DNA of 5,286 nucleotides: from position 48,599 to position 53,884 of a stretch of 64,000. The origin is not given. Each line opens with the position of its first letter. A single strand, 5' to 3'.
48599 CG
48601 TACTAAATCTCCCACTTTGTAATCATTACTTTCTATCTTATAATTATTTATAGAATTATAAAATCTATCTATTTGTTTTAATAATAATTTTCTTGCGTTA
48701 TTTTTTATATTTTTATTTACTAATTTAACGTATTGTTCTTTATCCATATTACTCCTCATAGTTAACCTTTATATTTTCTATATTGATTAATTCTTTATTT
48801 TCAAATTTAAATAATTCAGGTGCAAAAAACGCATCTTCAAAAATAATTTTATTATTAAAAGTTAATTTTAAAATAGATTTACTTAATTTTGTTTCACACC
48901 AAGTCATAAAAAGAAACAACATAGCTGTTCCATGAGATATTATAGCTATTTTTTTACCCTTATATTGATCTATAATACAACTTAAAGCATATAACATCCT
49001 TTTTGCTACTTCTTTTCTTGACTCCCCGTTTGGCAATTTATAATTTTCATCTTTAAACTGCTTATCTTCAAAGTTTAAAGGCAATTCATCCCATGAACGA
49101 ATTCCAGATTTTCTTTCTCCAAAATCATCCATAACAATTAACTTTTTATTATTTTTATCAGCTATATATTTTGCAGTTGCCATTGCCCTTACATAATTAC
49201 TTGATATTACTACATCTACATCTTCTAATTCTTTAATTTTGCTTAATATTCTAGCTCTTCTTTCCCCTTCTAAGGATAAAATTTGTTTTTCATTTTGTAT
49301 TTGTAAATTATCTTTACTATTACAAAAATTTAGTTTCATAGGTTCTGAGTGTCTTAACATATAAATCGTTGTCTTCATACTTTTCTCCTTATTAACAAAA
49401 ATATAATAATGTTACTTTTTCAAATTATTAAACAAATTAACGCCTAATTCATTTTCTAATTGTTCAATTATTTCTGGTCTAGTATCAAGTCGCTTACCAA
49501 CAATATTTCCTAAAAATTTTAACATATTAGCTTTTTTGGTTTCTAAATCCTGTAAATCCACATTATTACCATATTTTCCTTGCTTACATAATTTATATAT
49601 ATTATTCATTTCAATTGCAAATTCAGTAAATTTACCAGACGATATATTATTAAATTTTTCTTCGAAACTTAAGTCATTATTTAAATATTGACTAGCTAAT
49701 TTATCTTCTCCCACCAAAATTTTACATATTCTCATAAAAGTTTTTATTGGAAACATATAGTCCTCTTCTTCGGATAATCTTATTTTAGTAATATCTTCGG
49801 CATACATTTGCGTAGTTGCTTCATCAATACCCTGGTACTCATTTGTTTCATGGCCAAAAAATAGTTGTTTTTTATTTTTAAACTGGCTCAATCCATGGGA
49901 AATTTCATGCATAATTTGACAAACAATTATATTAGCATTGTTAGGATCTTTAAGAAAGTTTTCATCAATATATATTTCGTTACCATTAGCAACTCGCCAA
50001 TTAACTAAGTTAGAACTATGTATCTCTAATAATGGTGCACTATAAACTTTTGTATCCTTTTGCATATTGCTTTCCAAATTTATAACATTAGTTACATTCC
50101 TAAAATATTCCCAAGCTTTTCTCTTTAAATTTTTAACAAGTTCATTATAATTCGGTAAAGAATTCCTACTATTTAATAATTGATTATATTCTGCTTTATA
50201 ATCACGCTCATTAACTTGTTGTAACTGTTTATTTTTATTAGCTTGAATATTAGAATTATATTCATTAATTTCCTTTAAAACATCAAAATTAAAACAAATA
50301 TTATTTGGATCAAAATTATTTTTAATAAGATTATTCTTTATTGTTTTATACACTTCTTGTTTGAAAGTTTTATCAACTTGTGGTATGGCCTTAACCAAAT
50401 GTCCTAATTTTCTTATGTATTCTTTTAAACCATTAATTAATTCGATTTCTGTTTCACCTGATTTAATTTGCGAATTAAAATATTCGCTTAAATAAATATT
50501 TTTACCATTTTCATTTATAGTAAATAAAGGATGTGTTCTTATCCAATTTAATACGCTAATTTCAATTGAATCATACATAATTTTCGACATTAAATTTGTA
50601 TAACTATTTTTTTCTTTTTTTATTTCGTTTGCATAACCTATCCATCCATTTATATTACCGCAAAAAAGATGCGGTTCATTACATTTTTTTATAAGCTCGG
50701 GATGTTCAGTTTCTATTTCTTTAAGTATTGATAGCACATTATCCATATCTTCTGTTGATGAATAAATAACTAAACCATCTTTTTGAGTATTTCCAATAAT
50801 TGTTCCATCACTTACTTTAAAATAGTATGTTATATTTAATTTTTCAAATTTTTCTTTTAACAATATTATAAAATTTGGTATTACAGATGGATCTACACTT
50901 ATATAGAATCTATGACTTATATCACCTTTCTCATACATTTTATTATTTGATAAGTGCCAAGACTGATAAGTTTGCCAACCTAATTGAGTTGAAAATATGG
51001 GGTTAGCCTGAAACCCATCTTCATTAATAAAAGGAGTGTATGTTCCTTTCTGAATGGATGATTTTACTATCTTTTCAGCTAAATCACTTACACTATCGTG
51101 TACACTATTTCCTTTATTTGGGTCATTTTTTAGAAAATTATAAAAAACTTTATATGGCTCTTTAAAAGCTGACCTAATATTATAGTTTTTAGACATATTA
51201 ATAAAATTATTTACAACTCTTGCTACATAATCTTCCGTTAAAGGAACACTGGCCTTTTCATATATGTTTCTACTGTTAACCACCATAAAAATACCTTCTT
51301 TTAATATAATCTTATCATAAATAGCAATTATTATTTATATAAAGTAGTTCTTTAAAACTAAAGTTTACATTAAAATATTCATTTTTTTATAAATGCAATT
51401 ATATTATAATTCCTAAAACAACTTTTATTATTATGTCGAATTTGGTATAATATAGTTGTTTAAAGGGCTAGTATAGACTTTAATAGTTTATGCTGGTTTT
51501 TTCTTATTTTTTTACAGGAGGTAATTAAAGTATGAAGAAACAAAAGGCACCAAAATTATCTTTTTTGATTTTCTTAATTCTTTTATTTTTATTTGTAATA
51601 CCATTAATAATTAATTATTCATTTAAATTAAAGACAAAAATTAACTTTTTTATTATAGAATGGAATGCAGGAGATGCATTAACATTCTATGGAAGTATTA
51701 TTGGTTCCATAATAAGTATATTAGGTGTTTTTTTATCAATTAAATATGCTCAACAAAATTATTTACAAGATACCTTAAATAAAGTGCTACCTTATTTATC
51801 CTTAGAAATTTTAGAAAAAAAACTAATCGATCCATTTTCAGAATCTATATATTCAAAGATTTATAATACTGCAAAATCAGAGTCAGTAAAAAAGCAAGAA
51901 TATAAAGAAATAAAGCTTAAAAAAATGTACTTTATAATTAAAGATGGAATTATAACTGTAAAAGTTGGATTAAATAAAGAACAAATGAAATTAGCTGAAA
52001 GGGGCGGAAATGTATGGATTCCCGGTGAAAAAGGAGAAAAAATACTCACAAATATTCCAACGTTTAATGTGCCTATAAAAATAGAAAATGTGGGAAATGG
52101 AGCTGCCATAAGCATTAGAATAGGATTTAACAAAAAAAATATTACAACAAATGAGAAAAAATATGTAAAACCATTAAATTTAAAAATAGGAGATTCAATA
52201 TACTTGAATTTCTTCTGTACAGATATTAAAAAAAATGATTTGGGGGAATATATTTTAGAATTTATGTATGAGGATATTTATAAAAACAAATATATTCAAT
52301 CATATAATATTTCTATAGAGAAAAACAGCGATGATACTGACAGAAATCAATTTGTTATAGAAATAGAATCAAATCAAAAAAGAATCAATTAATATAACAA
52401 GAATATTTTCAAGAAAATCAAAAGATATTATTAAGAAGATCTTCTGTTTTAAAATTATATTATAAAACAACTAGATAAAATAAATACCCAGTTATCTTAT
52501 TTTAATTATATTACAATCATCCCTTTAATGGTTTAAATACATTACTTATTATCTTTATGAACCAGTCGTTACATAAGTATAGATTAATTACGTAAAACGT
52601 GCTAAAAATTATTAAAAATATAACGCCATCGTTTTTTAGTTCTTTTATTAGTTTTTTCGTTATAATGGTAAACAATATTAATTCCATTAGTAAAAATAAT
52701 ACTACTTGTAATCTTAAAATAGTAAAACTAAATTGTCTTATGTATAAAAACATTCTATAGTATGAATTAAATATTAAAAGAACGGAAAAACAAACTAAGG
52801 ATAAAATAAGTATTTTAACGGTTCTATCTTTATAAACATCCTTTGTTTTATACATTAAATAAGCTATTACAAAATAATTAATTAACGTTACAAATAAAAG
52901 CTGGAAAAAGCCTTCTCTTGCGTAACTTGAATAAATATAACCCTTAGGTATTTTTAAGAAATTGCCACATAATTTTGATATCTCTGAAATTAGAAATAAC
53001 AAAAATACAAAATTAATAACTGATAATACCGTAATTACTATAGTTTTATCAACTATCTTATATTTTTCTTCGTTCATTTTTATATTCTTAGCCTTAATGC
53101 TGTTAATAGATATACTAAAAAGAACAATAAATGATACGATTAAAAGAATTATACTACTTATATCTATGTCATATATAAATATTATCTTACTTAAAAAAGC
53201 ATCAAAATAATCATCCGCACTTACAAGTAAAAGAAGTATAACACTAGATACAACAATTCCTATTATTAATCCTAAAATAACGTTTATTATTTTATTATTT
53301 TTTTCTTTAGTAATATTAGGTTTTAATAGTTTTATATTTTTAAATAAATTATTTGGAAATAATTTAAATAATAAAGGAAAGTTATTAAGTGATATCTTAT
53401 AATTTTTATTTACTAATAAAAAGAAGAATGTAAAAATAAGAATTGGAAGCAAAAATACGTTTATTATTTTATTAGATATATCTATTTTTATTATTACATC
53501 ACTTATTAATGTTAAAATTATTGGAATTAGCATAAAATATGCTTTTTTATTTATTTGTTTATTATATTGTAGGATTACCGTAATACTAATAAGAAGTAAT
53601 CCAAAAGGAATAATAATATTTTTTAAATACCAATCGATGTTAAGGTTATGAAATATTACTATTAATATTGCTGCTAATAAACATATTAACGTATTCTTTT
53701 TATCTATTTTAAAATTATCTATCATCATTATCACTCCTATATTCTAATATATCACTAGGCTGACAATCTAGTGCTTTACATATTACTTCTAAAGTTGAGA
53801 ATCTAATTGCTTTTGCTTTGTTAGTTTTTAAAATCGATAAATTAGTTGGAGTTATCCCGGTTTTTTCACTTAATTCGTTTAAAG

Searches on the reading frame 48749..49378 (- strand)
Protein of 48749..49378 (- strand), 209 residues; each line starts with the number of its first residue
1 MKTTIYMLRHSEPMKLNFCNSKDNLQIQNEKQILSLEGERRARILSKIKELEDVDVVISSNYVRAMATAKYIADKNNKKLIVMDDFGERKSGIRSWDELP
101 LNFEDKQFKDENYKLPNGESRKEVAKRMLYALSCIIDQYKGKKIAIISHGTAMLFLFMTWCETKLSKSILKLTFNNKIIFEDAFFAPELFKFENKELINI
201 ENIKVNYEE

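Call 48: search_protein_families(library=pfam, proteins=[window:48749-49378:-], max_evalue=0.01)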
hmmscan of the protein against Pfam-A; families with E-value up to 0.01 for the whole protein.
window:48749-49378:- (209 aa): 1 family
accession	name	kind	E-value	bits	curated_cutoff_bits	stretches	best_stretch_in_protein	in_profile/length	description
PF00300.27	His_Phos_1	-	8.3e-21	75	21.7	1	5-167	1-165/194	Histidine phosphatase superfamily (branch 1)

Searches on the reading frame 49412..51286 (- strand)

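Call 48: search_protein_families(library=pfam, proteins=[window:49412-51286:-], max_evalue=0.01)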
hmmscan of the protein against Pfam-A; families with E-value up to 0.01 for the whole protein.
window:49412-51286:- (624 aa): 1 family
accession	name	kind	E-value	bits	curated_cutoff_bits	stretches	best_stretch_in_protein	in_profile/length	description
PF17914.6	HopA1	-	1.1e-06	29.1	22.7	1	119-224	20-122/170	HopA1 effector protein family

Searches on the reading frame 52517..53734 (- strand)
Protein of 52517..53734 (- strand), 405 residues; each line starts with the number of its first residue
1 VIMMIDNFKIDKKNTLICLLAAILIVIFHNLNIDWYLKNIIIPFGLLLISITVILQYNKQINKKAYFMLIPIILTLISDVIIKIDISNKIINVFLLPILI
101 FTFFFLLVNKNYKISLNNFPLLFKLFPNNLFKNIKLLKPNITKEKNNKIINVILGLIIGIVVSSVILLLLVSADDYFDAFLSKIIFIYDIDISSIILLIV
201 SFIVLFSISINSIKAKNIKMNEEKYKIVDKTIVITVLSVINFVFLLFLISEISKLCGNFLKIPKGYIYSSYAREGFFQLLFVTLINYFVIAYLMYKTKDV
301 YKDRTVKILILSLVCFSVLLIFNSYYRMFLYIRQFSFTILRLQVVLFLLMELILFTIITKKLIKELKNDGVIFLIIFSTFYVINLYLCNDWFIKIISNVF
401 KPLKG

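Call 48: search_protein_families(library=pfam, proteins=[window:52517-53734:-], max_evalue=0.01)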
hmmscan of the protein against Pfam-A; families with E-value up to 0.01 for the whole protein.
window:52517-53734:- (405 aa): 1 family
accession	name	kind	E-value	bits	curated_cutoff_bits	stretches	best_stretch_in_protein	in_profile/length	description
PF13687.11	DUF4153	-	3e-41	142.3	27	1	45-385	3-329/373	Domain of unknown function (DUF4153)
